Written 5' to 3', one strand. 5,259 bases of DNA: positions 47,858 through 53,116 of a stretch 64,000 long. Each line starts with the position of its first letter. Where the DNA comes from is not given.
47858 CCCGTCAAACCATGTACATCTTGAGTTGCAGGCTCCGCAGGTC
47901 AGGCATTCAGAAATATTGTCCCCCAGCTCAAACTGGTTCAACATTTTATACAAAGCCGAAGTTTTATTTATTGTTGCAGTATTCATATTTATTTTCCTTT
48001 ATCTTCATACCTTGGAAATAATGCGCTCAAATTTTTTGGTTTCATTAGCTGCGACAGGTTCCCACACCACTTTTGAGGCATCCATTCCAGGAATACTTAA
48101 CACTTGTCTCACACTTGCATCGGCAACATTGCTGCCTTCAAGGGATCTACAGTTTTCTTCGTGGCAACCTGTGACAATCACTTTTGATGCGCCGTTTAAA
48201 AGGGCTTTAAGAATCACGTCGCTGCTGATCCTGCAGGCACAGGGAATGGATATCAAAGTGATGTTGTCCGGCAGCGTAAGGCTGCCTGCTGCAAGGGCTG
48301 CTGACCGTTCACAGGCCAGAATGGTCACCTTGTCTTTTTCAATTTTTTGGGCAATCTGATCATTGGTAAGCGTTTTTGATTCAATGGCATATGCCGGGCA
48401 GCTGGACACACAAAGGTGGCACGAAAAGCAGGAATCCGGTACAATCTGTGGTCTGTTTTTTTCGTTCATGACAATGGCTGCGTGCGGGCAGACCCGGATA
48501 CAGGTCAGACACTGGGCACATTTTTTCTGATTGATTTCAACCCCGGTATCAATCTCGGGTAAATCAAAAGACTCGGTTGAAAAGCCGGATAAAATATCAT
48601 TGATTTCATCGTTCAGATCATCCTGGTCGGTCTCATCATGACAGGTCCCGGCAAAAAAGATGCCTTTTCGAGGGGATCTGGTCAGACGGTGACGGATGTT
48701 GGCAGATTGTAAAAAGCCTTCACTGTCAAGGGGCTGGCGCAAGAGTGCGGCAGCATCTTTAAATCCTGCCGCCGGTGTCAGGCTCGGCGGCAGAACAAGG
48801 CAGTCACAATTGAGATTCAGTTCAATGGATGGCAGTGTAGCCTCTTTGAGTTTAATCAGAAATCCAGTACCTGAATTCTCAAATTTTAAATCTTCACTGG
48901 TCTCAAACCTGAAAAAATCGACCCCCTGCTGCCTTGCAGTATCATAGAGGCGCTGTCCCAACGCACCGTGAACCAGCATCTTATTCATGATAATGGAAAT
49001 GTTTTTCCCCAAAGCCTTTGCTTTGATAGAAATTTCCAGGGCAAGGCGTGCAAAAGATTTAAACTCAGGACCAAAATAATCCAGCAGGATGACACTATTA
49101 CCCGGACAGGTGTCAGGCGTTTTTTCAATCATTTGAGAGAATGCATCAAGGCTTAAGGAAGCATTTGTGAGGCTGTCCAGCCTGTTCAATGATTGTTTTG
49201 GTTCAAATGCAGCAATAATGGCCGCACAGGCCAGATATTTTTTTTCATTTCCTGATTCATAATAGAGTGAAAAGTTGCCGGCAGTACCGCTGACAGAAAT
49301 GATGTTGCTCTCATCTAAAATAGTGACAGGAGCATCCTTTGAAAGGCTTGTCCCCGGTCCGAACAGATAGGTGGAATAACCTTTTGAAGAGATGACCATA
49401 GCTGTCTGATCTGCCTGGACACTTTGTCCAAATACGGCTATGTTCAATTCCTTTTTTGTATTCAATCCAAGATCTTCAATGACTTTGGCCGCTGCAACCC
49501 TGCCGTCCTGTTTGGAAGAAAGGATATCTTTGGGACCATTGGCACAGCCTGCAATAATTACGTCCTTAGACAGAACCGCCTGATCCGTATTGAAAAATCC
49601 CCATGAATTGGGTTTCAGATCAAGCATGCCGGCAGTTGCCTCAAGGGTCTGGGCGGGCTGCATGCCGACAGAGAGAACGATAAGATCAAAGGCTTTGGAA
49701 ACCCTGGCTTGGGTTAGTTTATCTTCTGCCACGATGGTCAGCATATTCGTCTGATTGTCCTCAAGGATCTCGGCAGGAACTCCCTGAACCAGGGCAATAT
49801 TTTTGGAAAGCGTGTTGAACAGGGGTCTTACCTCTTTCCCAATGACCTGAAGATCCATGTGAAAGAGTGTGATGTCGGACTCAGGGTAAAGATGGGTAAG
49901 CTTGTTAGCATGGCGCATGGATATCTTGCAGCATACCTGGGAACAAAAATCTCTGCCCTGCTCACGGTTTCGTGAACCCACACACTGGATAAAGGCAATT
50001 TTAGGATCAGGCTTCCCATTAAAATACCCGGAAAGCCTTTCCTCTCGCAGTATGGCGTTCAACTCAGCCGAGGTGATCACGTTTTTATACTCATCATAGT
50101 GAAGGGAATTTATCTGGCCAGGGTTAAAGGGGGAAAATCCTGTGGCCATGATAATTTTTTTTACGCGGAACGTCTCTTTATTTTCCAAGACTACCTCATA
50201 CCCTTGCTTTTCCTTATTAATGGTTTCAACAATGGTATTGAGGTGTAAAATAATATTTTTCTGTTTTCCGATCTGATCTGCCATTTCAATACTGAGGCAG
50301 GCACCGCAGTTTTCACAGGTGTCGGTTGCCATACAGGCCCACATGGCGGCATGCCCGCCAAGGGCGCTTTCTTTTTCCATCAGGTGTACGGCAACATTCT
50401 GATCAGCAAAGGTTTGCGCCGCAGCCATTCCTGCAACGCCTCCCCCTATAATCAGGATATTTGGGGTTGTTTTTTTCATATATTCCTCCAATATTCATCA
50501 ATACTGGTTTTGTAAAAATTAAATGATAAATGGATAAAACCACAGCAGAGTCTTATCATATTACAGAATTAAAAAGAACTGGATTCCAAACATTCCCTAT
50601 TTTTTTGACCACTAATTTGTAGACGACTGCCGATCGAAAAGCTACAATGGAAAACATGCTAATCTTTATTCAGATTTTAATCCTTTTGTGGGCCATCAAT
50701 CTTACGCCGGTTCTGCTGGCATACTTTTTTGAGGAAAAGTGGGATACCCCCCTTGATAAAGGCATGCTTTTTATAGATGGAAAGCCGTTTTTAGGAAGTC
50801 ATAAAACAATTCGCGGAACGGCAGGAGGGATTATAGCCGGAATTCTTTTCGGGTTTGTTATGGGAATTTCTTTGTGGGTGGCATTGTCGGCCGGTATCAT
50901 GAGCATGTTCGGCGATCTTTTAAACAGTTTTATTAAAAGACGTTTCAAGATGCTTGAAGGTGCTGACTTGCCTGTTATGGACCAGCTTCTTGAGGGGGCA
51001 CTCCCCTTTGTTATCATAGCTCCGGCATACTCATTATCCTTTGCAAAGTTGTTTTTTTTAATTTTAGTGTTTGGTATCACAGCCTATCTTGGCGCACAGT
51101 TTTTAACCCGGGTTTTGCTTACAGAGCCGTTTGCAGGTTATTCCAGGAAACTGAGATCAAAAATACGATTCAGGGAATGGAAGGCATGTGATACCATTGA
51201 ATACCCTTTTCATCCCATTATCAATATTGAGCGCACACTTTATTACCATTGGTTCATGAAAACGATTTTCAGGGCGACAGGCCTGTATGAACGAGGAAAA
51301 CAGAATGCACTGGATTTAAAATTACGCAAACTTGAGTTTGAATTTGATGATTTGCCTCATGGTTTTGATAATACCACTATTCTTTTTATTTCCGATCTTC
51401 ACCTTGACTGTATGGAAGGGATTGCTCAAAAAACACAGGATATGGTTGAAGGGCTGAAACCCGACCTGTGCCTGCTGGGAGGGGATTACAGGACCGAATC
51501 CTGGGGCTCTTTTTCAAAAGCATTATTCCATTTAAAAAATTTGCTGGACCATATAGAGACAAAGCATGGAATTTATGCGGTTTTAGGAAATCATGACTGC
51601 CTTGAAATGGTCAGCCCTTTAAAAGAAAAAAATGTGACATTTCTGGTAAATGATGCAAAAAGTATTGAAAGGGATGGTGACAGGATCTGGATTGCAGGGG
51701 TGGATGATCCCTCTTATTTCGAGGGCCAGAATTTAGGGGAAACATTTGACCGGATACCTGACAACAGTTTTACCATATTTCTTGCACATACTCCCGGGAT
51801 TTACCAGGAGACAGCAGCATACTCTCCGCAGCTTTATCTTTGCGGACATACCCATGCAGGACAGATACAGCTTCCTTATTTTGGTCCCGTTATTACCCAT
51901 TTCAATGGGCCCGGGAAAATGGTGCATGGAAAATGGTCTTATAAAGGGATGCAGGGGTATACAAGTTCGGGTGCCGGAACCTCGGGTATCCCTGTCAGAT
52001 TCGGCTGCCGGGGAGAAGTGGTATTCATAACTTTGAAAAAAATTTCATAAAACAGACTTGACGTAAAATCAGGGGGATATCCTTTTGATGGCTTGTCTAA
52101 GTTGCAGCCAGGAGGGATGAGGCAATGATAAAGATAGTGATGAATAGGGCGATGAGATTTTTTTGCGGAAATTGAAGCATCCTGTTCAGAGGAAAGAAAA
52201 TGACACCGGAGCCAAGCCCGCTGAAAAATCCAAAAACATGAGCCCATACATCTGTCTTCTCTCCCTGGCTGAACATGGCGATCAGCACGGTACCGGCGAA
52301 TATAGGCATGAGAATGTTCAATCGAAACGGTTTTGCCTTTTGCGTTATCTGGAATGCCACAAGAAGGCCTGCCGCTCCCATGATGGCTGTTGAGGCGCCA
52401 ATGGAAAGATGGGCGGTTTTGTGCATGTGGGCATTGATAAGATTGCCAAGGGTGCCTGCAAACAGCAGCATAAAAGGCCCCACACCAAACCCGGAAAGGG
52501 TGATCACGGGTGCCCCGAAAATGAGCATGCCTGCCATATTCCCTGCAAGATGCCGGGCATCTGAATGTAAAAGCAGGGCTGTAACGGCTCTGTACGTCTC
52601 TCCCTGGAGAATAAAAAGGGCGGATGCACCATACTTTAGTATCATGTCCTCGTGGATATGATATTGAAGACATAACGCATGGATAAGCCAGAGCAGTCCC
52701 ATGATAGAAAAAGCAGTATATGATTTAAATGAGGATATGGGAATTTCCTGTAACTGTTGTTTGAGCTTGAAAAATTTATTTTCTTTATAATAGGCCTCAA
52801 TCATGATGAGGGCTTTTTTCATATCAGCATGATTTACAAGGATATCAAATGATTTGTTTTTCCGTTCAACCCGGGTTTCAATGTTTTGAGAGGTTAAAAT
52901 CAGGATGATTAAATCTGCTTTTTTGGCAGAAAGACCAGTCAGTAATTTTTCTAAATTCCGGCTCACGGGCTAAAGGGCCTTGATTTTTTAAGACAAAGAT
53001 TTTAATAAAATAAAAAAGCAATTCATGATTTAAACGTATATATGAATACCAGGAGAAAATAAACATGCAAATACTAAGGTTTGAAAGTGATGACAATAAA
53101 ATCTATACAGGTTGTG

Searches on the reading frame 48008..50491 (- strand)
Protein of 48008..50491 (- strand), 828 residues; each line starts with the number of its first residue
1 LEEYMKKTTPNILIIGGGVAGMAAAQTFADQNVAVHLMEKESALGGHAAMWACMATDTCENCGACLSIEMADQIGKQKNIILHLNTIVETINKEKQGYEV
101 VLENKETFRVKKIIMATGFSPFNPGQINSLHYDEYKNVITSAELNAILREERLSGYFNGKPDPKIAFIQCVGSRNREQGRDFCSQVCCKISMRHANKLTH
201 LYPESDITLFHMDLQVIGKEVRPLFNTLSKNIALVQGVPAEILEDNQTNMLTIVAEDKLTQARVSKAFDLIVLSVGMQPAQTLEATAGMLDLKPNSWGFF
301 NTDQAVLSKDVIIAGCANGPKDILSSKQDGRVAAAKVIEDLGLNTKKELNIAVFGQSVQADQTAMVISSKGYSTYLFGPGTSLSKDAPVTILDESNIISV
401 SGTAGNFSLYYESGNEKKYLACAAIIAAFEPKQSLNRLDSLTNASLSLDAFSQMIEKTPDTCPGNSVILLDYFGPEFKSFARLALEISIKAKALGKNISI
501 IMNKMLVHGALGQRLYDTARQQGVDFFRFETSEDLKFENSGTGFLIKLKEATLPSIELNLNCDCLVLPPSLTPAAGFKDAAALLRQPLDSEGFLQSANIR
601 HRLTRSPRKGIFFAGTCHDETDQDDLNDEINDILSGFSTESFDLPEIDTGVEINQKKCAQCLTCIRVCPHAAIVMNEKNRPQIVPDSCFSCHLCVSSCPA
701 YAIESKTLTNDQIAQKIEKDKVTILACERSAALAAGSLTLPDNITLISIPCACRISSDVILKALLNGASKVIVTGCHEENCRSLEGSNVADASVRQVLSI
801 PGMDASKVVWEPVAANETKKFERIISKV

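Call 38: search_protein_families(library=pfam, proteins=[window:48008-50491:-], max_evalue=0.000001)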
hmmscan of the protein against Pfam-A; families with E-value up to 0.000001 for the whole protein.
window:48008-50491:- (828 aa): 8 families
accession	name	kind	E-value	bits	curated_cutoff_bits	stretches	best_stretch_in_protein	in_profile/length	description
PF02662.21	FlpD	-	1.3e-17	64.3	22.3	1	730-827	9-114/123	Methyl-viologen-reducing hydrogenase, delta subunit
PF07992.20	Pyr_redox_2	-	1.1e-16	61.6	26.1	1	11-141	2-132/291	Pyridine nucleotide-disulphide oxidoreductase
PF00037.32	Fer4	-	3e-09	36.8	21.1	0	651-673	1-23/24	4Fe-4S binding domain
PF14697.11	Fer4_21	-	1.1e-08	35.6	35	1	652-703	2-57/59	4Fe-4S dicluster domain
PF12838.12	Fer4_7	-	3.1e-07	31.2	27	1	657-700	1-50/52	4Fe-4S dicluster domain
PF13450.12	NAD_binding_8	-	3.4e-07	30.9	21.9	1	14-50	1-37/68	NAD(P)-binding Rossmann-like domain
PF03486.20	HI0933_like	-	7.8e-07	29.2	50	0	11-45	2-36/244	HI0933-like protein Rossmann domain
PF12837.12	Fer4_6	-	8.8e-07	29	25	0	651-673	2-24/24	4Fe-4S binding domain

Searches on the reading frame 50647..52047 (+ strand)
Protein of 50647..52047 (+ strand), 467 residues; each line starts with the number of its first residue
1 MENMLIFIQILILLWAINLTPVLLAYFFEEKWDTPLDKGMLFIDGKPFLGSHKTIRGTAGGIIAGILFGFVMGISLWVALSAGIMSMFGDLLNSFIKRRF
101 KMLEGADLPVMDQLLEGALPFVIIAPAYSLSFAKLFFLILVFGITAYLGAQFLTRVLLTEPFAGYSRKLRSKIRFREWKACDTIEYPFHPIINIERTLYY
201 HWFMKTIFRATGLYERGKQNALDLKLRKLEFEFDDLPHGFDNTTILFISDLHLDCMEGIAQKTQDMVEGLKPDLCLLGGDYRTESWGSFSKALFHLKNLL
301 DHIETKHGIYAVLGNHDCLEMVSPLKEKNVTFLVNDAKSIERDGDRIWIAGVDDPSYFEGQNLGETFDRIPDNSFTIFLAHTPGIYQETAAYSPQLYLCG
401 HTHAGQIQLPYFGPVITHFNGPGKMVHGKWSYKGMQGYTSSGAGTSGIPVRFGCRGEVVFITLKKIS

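Call 38: search_protein_families(library=pfam, proteins=[window:50647-52047:+], max_evalue=0.000001)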
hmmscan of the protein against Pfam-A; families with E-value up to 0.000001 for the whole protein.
window:50647-52047:+ (467 aa): 2 families
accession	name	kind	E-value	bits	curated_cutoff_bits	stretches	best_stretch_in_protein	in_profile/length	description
PF01864.22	CarS-like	-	1.5e-13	51.6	22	1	33-153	28-164/175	CDP-archaeol synthase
PF00149.33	Metallophos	-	2.2e-11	45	21.5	1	244-404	2-190/191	Calcineurin-like phosphoesterase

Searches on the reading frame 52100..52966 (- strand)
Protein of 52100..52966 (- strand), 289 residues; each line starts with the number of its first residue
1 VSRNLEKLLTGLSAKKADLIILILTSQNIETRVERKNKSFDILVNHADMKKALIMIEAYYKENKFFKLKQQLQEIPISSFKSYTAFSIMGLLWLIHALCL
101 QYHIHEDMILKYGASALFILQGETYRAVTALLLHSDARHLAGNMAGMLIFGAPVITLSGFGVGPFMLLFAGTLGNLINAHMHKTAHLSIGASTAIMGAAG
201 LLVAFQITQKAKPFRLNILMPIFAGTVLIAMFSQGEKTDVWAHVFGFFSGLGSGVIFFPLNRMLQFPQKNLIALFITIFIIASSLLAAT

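Call 38: search_protein_families(library=pfam, proteins=[window:52100-52966:-], max_evalue=0.000001)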
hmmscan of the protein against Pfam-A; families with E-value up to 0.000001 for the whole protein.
window:52100-52966:- (289 aa): 1 family
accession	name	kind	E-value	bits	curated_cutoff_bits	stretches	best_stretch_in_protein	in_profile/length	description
PF01694.28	Rhomboid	-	1.6e-18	67.7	22.6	1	122-258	2-141/143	Rhomboid domain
